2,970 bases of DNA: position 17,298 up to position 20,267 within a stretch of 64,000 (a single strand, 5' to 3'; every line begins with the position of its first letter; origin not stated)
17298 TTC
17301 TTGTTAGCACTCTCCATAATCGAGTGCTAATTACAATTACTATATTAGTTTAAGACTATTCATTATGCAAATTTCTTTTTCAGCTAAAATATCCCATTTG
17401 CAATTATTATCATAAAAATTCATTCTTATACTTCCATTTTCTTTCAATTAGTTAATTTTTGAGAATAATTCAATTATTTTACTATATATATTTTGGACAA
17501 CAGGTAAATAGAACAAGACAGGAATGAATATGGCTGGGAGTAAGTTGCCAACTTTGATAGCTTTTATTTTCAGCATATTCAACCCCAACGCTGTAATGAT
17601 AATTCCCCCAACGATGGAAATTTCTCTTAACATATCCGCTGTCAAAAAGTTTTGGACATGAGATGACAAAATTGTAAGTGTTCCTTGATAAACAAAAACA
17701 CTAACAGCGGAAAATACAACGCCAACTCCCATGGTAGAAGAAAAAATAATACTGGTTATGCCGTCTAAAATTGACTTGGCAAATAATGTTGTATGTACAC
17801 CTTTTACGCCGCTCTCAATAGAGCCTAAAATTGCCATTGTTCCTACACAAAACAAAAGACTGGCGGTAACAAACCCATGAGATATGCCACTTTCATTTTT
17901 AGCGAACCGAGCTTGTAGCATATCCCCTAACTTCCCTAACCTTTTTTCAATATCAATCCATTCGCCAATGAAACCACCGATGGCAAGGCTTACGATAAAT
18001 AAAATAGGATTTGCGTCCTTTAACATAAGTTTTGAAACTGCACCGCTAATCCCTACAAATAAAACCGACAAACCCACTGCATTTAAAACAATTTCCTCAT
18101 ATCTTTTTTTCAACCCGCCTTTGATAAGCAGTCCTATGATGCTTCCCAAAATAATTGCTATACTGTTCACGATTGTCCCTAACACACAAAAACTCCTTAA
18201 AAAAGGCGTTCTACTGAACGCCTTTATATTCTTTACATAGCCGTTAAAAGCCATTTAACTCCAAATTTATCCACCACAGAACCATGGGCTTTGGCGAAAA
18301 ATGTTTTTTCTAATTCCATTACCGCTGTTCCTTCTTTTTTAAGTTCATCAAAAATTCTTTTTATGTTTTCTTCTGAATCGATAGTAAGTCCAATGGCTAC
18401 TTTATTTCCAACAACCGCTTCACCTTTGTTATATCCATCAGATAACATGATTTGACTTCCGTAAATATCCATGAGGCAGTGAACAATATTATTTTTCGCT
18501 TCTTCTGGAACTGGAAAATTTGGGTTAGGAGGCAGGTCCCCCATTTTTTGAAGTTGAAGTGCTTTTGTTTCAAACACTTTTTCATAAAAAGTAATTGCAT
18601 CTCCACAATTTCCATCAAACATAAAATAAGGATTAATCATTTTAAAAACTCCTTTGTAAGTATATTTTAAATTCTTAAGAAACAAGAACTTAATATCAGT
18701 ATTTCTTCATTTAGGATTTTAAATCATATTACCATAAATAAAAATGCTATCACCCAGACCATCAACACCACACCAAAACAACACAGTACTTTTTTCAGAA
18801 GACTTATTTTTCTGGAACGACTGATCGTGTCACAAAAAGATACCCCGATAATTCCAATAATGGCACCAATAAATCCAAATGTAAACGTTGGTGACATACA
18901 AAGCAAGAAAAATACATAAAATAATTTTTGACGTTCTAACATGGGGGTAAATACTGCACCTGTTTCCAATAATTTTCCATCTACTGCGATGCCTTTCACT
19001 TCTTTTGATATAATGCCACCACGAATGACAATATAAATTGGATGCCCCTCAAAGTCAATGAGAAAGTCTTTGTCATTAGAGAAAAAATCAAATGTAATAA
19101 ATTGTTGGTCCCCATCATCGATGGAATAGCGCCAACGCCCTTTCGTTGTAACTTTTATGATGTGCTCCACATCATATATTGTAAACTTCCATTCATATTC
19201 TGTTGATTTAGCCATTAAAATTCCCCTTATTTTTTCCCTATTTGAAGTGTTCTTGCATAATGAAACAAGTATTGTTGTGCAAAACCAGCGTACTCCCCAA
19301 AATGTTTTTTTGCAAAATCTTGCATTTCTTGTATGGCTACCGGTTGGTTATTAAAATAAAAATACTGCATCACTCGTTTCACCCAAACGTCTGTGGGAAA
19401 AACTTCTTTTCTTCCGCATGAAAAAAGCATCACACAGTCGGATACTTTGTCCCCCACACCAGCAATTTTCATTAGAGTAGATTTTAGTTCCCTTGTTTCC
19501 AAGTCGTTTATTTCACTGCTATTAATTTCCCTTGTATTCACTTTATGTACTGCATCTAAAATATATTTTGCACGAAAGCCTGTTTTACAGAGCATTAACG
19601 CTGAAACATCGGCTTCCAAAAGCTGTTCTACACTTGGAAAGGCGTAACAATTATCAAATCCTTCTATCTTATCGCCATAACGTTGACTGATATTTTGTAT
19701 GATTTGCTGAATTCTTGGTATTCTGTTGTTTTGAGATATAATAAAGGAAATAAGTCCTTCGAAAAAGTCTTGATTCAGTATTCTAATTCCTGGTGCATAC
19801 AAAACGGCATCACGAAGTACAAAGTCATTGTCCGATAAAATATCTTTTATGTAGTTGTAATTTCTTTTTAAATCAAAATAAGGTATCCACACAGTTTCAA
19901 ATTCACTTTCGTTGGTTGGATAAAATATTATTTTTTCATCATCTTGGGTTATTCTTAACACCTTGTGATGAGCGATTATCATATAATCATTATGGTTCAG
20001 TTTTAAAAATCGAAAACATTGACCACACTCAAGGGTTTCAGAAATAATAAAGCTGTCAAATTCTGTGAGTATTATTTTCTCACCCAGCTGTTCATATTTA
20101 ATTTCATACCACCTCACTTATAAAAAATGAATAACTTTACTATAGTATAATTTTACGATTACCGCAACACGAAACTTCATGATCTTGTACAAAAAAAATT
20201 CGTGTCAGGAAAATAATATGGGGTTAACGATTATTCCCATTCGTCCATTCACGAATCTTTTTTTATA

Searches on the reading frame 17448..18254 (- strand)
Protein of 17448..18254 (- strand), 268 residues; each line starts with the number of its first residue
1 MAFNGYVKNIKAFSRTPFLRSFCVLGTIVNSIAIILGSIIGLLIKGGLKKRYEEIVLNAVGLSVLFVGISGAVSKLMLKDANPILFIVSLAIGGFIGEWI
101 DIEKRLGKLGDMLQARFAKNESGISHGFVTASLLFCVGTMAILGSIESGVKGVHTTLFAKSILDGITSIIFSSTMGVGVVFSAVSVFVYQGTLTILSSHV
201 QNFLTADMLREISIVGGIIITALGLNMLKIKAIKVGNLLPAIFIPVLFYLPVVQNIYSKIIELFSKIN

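Call 32: search_protein_families(library=pfam, proteins=[window:17448-18254:-], max_evalue=0.001)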
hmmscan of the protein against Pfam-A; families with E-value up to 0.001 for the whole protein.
window:17448-18254:- (268 aa): 1 family
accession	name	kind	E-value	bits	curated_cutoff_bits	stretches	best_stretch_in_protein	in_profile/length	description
PF04474.17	DUF554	-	1.1e-80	270.7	25.1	1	25-249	1-219/220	Protein of unknown function (DUF554)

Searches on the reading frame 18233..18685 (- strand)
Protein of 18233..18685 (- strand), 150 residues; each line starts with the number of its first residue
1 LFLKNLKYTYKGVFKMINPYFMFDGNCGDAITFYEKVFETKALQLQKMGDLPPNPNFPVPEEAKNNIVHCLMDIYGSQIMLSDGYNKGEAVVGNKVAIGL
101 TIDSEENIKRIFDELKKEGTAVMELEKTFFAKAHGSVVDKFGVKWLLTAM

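Call 32: search_protein_families(library=pfam, proteins=[window:18233-18685:-], max_evalue=0.001)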
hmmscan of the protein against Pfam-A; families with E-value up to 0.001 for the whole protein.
window:18233-18685:- (150 aa): 2 families
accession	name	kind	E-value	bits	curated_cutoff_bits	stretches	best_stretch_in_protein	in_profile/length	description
PF06983.19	3-dmu-9_3-mt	-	4.3e-10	40.6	24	1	17-147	3-115/116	3-demethylubiquinone-9 3-methyltransferase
PF00903.31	Glyoxalase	-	9.1e-08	33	20.6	1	17-145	2-119/121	Glyoxalase/Bleomycin resistance protein/Dioxygenase superfamily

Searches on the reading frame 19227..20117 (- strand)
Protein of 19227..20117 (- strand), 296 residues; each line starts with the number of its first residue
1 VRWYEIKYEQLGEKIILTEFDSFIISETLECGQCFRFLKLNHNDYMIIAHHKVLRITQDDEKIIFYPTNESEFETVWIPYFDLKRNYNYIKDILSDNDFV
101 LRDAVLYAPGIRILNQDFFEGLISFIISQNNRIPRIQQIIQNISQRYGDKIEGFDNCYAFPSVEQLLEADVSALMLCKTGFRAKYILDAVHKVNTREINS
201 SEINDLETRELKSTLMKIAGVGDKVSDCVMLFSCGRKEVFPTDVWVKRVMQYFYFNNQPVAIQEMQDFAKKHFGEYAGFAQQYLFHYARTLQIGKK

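Call 32: search_protein_families(library=pfam, proteins=[window:19227-20117:-], max_evalue=0.001)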
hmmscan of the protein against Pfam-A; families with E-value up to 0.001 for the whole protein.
window:19227-20117:- (296 aa): 2 families
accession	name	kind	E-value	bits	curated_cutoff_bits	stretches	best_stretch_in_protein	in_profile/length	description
PF07934.18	OGG_N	-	1.1e-20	74.4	23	1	22-122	8-115/115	8-oxoguanine DNA glycosylase, N-terminal domain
PF00730.31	HhH-GPD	-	1.9e-12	47.9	26.2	1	123-268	1-102/108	HhH-GPD superfamily base excision DNA repair protein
